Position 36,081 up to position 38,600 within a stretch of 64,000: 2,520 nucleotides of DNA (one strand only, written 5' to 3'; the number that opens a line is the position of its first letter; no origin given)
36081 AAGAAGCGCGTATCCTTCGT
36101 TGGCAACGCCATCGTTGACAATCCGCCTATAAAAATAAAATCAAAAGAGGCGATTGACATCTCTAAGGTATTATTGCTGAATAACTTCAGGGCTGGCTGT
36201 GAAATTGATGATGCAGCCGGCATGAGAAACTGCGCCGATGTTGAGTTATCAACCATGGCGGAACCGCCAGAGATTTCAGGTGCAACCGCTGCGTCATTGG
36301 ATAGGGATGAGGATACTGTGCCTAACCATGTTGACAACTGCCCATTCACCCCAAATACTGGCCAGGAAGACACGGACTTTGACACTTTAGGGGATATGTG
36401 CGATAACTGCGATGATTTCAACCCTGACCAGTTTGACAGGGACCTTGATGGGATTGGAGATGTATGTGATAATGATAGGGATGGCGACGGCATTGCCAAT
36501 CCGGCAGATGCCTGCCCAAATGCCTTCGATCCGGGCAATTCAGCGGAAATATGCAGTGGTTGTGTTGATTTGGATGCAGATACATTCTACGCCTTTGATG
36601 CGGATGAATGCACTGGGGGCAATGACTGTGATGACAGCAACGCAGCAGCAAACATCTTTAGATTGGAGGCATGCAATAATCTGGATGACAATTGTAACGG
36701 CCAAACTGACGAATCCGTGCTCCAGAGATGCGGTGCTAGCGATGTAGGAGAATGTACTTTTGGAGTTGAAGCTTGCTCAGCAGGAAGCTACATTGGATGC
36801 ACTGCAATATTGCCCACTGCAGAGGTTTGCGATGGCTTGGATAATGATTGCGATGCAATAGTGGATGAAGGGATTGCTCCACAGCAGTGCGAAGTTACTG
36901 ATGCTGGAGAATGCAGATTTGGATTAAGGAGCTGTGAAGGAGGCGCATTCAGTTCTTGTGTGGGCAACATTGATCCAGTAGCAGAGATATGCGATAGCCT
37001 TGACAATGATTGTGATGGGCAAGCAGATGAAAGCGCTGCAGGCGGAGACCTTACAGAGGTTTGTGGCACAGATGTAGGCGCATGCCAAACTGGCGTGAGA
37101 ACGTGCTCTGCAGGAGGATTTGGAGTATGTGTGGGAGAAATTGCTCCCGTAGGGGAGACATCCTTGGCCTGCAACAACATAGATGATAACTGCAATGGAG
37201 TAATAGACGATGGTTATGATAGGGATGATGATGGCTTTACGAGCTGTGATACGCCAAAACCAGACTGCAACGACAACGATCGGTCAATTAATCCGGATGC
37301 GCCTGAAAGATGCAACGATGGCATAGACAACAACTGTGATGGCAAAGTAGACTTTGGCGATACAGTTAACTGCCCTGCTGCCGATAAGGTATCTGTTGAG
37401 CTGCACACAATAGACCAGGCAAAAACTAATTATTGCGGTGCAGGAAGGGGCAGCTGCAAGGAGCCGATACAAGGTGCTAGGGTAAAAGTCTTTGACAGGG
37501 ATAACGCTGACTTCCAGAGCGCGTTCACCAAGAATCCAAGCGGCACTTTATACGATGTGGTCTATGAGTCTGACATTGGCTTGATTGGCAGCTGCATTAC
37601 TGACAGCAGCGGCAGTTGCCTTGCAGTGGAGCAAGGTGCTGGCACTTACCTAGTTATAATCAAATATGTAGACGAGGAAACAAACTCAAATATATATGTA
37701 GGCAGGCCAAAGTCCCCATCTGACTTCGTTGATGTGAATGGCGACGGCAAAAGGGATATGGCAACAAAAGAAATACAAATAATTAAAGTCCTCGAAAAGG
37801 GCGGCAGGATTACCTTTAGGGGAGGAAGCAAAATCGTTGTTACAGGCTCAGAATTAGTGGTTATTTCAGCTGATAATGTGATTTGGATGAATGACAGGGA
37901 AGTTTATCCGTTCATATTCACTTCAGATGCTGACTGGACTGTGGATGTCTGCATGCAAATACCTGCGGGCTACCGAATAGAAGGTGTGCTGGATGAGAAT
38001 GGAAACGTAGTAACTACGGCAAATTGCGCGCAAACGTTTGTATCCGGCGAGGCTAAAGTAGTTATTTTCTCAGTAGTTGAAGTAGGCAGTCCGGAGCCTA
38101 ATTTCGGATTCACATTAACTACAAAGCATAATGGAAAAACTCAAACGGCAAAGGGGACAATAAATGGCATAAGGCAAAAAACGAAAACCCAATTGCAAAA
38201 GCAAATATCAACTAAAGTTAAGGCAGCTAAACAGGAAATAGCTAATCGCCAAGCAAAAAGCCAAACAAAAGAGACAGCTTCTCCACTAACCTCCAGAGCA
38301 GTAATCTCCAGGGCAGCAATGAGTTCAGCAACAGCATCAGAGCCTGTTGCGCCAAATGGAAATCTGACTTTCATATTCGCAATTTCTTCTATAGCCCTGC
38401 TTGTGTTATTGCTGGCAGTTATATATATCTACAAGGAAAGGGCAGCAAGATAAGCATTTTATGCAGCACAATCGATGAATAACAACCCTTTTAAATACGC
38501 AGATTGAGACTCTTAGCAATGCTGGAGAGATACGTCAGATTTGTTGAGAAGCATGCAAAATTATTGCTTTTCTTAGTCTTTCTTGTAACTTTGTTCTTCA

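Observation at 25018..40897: Giant surface-protein locus: leader-like ORFs, a 4344-aa adhesin-like protein and an RND/MMPL exporter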

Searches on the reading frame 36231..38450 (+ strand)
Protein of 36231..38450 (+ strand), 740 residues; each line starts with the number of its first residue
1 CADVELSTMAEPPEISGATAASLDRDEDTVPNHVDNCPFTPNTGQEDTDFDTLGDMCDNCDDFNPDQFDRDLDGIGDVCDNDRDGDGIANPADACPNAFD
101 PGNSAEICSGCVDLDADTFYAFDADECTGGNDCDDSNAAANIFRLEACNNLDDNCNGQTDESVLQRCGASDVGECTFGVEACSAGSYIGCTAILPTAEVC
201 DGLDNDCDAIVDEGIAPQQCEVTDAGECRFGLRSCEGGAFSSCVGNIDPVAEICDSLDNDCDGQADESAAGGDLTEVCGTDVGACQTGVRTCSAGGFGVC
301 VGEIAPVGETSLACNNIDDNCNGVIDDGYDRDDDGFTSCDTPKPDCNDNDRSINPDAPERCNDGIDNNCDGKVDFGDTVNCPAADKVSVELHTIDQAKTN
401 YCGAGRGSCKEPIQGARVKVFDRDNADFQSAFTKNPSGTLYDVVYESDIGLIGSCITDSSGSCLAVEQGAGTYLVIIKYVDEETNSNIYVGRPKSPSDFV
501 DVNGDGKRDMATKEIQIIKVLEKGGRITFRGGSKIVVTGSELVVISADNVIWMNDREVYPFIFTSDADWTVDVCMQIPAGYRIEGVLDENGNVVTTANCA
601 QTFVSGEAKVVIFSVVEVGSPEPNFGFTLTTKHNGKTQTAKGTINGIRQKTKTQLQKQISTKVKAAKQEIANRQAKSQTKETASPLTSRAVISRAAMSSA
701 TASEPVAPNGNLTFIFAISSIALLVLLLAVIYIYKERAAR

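Call 54: search_solved_structures(query=window:36231-38450:+, max_evalue=0.1)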
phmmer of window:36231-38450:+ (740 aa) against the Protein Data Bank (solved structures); distinct sequences matched with E-value up to 0.1: 5.
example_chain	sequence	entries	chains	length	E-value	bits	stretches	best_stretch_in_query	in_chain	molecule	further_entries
3fby_A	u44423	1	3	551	1.4e-27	99.9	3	24-97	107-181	Cartilage oligomeric matrix protein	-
2rhp_A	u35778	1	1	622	1.2e-17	67.1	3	22-96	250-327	Thrombospondin-2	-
1yo8_A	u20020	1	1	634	1.4e-17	67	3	22-97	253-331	thrombospondin-2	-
1ux6_A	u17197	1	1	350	1.6e-05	27.1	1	24-100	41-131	THROMBOSPONDIN-1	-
2vov_A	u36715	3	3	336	0.0021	20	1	327-372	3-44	SURFACE-ASSOCIATED PROTEIN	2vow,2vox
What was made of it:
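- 36294..36533 (+): Thrombospondin type-3 calcium-binding repeats, aa about 3621-3700. COMP 3fby at E 1.4e-27 (call 54).
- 36540..37403 (+): Five MopE-type Cys/Asp motifs, aa about 3703-3990. MopE structure 2vov at E 0.002 (call 54).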

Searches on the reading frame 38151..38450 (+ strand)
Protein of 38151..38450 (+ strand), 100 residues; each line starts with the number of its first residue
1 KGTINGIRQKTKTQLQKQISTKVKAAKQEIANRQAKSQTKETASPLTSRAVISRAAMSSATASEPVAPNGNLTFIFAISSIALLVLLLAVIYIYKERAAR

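Call 82: search_protein_families(library=ncbifam, proteins=[window:38151-38450:+], max_evalue=1)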
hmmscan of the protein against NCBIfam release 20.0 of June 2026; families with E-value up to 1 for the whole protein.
window:38151-38450:+ (100 aa): 2 families
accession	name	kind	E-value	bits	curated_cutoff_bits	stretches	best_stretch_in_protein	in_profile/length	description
TIGR01477.1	RIFIN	paralog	0.01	15.6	176.95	1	13-94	251-333/356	variant surface antigen, rifin family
NF009988.0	PRK13454.1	equivalog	0.5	10.1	186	1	7-42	102-137/181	F0F1 ATP synthase subunit B'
